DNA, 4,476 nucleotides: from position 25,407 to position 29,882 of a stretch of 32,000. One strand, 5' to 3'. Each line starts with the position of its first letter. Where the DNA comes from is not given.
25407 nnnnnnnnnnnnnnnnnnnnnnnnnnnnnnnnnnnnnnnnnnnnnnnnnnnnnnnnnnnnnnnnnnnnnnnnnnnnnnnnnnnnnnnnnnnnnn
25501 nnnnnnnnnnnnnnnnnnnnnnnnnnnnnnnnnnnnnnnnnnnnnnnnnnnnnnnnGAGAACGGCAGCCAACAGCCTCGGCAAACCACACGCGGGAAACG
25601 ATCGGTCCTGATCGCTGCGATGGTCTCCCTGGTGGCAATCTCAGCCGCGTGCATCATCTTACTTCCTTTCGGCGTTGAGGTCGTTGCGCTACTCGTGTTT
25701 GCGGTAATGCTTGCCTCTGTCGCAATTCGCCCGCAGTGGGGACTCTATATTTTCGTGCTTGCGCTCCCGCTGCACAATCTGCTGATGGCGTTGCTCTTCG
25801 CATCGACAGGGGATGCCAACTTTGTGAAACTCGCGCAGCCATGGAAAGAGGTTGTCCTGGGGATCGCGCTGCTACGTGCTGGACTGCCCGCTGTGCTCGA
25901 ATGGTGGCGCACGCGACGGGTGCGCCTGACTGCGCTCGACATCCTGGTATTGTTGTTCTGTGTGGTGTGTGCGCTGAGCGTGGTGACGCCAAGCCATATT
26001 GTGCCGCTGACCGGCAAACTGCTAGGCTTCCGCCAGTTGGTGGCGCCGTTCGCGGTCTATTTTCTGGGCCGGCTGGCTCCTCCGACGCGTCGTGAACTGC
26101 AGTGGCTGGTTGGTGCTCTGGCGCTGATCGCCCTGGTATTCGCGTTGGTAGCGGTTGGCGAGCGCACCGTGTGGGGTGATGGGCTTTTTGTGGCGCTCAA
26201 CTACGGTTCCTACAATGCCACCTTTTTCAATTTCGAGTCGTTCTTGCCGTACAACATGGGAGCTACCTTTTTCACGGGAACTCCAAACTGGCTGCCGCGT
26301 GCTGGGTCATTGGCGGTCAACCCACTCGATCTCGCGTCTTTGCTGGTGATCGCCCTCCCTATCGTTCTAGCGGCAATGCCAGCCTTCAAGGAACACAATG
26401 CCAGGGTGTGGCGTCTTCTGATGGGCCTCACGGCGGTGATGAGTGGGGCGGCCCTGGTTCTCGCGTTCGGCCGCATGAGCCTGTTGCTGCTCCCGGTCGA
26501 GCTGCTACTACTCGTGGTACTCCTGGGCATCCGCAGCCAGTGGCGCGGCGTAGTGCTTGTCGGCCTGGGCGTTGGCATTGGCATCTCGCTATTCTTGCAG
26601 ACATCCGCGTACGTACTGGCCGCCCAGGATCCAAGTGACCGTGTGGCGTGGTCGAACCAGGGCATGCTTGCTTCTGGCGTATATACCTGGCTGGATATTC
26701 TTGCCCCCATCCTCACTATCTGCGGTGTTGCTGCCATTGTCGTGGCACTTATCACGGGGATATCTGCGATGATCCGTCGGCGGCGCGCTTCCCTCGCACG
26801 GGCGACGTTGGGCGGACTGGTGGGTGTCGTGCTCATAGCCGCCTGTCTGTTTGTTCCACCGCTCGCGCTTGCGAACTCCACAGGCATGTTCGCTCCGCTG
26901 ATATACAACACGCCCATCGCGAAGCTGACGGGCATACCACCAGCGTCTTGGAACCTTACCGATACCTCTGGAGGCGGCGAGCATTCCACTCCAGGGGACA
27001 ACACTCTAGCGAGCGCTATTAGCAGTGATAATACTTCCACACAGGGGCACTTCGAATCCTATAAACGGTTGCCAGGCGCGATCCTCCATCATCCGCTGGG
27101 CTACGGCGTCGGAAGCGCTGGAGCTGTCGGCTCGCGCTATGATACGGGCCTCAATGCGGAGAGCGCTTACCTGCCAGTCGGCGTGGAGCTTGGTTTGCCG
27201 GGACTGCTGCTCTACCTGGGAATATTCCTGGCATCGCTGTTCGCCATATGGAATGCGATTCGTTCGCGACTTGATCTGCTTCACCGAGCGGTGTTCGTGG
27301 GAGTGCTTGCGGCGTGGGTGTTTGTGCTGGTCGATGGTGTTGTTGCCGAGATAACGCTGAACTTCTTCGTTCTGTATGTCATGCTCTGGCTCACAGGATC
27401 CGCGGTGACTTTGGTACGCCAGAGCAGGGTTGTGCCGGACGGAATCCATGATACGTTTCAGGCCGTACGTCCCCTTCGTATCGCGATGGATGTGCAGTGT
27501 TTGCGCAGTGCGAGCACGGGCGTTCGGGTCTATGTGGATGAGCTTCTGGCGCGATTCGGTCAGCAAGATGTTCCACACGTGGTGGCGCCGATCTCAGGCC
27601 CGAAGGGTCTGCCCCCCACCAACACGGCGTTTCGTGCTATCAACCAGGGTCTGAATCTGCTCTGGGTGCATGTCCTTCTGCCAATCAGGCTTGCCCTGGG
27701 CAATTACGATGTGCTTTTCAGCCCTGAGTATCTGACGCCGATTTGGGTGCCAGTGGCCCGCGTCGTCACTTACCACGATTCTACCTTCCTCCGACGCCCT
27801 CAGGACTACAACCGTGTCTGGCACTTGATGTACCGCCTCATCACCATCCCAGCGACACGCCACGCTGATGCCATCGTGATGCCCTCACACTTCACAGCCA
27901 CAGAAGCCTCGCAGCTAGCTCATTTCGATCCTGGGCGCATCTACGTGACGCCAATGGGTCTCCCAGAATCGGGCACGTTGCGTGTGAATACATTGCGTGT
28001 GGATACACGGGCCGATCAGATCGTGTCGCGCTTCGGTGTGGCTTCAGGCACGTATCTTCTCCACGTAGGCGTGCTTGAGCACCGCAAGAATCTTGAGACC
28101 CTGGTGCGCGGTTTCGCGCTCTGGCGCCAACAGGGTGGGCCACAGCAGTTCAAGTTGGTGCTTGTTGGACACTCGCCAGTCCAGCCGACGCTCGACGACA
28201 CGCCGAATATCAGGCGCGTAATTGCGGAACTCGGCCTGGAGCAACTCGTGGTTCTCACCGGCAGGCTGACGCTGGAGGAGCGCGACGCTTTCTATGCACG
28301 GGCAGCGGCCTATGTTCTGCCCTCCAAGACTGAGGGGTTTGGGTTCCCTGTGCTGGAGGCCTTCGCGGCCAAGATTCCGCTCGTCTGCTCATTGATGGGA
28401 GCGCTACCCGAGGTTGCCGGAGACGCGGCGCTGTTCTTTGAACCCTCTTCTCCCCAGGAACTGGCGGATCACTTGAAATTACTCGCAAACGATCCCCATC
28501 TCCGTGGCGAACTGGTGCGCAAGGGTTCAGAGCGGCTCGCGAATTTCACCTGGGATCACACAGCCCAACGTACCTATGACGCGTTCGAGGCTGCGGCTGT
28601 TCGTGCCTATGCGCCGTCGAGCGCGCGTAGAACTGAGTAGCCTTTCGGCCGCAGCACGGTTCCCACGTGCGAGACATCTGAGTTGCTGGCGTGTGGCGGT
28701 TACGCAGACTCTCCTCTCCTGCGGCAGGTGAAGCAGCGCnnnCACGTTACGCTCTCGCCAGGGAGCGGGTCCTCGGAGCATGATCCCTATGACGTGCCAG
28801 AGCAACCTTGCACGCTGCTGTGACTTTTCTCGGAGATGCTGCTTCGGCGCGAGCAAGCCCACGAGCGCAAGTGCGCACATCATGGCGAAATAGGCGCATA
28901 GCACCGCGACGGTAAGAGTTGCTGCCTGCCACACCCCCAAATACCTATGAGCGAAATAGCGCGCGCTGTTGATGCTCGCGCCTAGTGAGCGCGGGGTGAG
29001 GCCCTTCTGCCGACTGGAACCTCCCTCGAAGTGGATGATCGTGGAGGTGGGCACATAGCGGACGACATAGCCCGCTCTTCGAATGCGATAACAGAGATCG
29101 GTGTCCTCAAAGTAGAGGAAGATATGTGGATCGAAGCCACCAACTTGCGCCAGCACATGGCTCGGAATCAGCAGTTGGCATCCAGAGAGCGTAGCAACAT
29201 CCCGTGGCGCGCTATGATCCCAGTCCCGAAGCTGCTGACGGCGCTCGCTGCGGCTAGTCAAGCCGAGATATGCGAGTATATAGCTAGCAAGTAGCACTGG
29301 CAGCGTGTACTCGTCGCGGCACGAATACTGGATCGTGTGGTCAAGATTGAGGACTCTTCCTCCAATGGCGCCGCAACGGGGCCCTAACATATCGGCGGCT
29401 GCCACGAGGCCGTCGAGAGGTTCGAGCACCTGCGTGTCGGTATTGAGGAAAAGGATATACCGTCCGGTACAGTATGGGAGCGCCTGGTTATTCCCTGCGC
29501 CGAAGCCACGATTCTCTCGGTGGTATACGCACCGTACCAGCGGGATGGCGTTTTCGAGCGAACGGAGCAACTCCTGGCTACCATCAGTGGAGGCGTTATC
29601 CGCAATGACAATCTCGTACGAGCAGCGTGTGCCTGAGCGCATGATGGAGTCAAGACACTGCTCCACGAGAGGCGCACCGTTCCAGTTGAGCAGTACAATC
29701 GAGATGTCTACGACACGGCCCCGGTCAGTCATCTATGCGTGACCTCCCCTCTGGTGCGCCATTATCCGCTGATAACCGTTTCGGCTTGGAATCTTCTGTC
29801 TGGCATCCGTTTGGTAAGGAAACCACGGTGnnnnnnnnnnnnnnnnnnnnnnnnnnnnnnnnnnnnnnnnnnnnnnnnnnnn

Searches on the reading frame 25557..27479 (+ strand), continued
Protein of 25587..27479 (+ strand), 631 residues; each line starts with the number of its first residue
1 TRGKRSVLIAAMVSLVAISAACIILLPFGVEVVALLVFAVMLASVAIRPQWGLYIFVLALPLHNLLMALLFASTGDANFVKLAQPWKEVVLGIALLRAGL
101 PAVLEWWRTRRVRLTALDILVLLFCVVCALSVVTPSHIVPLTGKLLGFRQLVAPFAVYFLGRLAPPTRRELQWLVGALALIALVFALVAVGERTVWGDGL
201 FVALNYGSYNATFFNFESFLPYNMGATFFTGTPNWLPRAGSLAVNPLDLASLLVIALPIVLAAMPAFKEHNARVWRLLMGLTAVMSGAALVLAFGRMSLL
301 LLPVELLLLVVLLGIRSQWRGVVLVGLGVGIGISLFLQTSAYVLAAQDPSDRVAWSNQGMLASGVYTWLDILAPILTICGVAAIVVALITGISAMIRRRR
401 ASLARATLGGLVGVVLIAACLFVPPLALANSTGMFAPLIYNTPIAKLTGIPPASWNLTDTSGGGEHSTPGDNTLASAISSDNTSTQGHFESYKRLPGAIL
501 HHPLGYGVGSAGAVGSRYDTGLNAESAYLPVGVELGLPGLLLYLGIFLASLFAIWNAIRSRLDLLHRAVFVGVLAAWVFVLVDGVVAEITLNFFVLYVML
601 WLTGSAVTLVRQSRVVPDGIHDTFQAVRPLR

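Call 65: search_solved_structures(query=A6, max_evalue=10, show_alignments=3)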
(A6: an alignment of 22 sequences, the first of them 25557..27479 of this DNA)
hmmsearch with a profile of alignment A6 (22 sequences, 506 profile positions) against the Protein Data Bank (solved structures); distinct sequences matched with E-value up to 10: 2.
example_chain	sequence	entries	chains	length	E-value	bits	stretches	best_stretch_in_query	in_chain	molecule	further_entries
9g69_C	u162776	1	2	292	0.0031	19.1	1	290-383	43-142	Diadenylate cyclase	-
7tm3_B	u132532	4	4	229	0.34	12.4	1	416-477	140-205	Nascent chain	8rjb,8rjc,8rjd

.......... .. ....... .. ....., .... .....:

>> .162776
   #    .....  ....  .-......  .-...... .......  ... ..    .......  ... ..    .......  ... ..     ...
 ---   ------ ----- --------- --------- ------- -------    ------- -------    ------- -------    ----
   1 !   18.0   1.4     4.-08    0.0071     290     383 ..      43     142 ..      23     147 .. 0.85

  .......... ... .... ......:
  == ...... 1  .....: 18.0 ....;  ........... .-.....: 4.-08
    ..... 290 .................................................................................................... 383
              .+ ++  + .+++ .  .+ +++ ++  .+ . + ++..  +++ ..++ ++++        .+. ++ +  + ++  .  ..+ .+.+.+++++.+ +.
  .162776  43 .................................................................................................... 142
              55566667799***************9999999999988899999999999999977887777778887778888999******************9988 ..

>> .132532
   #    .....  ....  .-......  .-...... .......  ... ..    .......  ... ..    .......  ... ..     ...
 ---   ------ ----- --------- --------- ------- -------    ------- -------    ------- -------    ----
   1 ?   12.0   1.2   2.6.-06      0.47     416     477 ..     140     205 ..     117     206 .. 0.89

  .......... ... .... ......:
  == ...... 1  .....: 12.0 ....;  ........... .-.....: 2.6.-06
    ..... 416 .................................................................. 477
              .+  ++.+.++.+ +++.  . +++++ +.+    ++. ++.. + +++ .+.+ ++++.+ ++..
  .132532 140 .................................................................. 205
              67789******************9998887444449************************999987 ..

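Call 68: find_homologous_proteins(query=P0021, max_evalue=1e-10)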
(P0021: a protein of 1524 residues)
Query P0021 (1524 aa): 8 proteins with E <= 1e-10 among 8000 candidates.
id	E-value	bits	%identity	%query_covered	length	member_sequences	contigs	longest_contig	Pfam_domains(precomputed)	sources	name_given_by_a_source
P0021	0.0e+0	3321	100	100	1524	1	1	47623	PF01943.23,PF00534.27,PF13524.13,PF13439.13,PF20706.4,PF13692.13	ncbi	-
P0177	0.0e+0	1695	56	97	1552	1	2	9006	PF01943.23,PF00534.27,PF13524.13,PF13439.13,PF13440.12,PF20706.4,PF13692.13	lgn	-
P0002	0.0e+0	1154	42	59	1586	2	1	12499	PF01943.23,PF00534.27,PF13579.13,PF13524.13,PF13439.13,PF13440.12,PF20706.4,PF13692.13,PF04932.21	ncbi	ncbi:MAG: glycosyltransferase [Nitrososphaerota archaeon]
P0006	0.0e+0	1096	41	59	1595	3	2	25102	PF01943.23,PF00534.27,PF13524.13,PF13439.13,PF13440.12,PF20706.4,PF13692.13,PF04932.21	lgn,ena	-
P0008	0.0e+0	1090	42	56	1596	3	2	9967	PF01943.23,PF00534.27,PF13579.13,PF13524.13,PF13439.13,PF13440.12,PF20706.4,PF13692.13,PF04932.21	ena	-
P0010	0.0e+0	1015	38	60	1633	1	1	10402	PF01943.23,PF00534.27,PF13524.13,PF13439.13,PF13440.12,PF20706.4,PF13692.13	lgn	-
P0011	5.2e-209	715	47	26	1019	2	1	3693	PF01943.23,PF00534.27,PF13524.13,PF13439.13,PF13440.12,PF20706.4,PF13692.13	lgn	-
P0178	5.2e-23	99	33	12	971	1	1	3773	PF00534.27,PF13524.13,PF13439.13,PF20706.4,PF13692.13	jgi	jgi:glycosyltransferase involved in cell wall biosynthesis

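Call 79: search_protein_families(library=pfam, alignment_id=A2, max_evalue=0.01)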
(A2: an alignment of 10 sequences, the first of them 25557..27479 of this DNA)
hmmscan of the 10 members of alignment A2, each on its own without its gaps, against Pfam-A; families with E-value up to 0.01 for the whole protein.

A. member 1, window:25557-27479:+ (641 aa): 1 family
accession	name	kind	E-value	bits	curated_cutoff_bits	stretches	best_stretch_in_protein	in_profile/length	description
PF04932.20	Wzy_C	-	8.2e-08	32.6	31.7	1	389-554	15-149/149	O-Antigen ligase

B. families by the number of members that match (of 10 scanned): 1 family
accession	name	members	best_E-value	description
PF04932.20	Wzy_C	10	2.3e-10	O-Antigen ligase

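Call 80: search_protein_families(library=pfam, alignment_id=A6, max_evalue=0.01)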
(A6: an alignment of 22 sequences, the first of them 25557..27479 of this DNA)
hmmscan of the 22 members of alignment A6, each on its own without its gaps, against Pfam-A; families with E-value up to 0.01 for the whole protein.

A. member 1, window:25557-27479:+ (641 aa): 1 family
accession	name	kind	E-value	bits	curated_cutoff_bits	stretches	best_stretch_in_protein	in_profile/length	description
PF04932.20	Wzy_C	-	8.2e-08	32.6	31.7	1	389-554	15-149/149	O-Antigen ligase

B. families by the number of members that match (of 22 scanned): 1 family
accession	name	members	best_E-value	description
PF04932.20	Wzy_C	18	5.1e-19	O-Antigen ligase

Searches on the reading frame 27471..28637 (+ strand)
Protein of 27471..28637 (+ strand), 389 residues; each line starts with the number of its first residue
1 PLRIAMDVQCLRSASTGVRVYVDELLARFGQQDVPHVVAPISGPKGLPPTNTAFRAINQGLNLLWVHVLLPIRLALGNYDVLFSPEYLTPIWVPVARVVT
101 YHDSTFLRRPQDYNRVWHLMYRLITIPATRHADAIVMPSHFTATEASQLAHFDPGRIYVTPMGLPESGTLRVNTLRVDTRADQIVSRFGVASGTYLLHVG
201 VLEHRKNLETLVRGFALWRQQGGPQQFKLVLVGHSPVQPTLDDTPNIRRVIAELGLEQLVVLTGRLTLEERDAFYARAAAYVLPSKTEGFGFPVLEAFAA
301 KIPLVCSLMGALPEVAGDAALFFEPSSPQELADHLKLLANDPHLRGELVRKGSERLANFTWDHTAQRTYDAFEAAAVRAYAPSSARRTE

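Call 72: search_solved_structures(query=window:27471-28637:+, max_evalue=0.00001)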
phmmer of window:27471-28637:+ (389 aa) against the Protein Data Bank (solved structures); distinct sequences matched with E-value up to 0.00001: 9.
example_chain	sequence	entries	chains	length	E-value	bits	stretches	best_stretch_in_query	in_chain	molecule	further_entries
7qsg_A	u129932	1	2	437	4.9e-14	55.4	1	246-379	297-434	D-inositol 3-phosphate glycosyltransferase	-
5i45_A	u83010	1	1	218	2.1e-12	50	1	229-356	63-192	Glycosyl transferases group 1 family protein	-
6kih_A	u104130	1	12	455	2.7e-12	49.7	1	194-368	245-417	Tll1590 protein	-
3c4q_A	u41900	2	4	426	3.7e-11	45.9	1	180-372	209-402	Predicted glycosyltransferases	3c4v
3c48_A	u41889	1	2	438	4e-11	45.8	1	180-372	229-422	Predicted glycosyltransferases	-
3fro_A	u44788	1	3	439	8.6e-08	34.9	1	178-380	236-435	GlgA glycogen synthase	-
2bis_A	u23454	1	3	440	8.6e-08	34.9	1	178-380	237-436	GLGA GLYCOGEN SYNTHASE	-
3l01_A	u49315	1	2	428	6.9e-07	31.9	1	178-372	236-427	GlgA glycogen synthase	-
5d00_A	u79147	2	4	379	8.6e-06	28.3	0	194-318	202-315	N-acetyl-alpha-D-glucosaminyl L-malate synthase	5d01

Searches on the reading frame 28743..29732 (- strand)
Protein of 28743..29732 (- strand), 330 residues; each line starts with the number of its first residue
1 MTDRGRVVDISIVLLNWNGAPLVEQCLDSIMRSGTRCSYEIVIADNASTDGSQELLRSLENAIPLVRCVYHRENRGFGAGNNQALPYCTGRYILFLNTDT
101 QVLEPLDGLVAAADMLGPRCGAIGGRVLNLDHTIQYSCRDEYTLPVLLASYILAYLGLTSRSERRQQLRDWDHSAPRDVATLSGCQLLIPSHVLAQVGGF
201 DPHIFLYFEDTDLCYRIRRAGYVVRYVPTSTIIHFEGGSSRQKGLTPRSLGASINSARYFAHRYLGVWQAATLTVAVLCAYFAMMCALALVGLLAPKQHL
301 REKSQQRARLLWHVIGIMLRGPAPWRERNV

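Call 17: search_protein_families(library=pfam, proteins=[window:28743-29732:-], max_evalue=0.001)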
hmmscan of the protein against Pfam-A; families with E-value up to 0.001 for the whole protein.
window:28743-29732:- (330 aa): 4 families
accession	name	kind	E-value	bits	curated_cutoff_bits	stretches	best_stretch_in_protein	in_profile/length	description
PF00535.33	Glycos_transf_2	-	1.8e-20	74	23.3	1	11-108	1-98/168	Glycosyl transferase family 2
PF13641.12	Glyco_tranf_2_3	-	4.5e-15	56.7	27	1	10-254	3-221/230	Glycosyltransferase like family 2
PF13632.12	Glyco_trans_2_3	-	2.9e-06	27.7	27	1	174-250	64-129/198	Glycosyl transferase family group 2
PF10111.15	Glyco_tranf_2_2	-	0.00015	21.8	27.3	0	38-100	29-92/276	Glycosyltransferase like family 2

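Call 74: search_protein_families(library=ncbifam, proteins=[window:28743-29732:-], max_evalue=0.00001)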
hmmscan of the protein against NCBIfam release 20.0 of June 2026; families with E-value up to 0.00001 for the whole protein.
window:28743-29732:- (330 aa): 11 families
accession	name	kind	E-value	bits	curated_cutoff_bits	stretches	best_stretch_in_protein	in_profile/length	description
TIGR03965.1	mycofact_glyco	equivalog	8.9e-18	64.4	280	2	178-235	225-281/467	mycofactocin biosynthesis glycosyltransferase MftF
NF041875.1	EPS_EpsD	equivalog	1.5e-13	50.9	370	1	10-103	1-93/325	exopolysaccharide biosynthesis glycosyltransferase EpsD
NF047683.1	TeichurnBiosyTuaG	equivalog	5.4e-12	45.9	400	1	9-101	7-98/252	teichuronic acid biosynthesis protein TuaG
NF007482.0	PRK10073.1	equivalog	1.5e-11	43.9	423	1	9-103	7-99/334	glycosyltransferase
TIGR03937.1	PgaC_IcaA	equivalog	3.9e-10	39.3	422.3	1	7-105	44-141/407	poly-beta-1,6-N-acetyl-D-glucosamine synthase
TIGR04283.1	glyco_like_mftF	equivalog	3.3e-09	36.7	182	0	10-104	1-87/221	TIGR04283 family arsenosugar biosynthesis glycosyltransferase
NF038299.1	EPS_HpsN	equivalog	8.7e-09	34.8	425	1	10-269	3-253/317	hormogonium polysaccharide biosynthesis glycosyltransferase HpsN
NF038302.1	EPS_HpsE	equivalog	4.4e-08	32.5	300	1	8-128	1-125/307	hormogonium polysaccharide biosynthesis glycosyltransferase HpsE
NF050050.1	ProtGlycPglI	equivalog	1.7e-07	31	500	1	9-104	3-98/306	GalNAc(5)-diNAcBac-PP-undecaprenol beta-1,3-glucosyltransferase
TIGR01556.1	rhamnosyltran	subfamily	2.6e-06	26.9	200.55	0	177-263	145-230/281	rhamnosyltransferase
TIGR03111.1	glyc2_xrt_Gpos1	hypoth_equivalog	8.9e-06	24.7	363.95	0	7-102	48-144/439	TIGR03111 family XrtG-associated glycosyltransferase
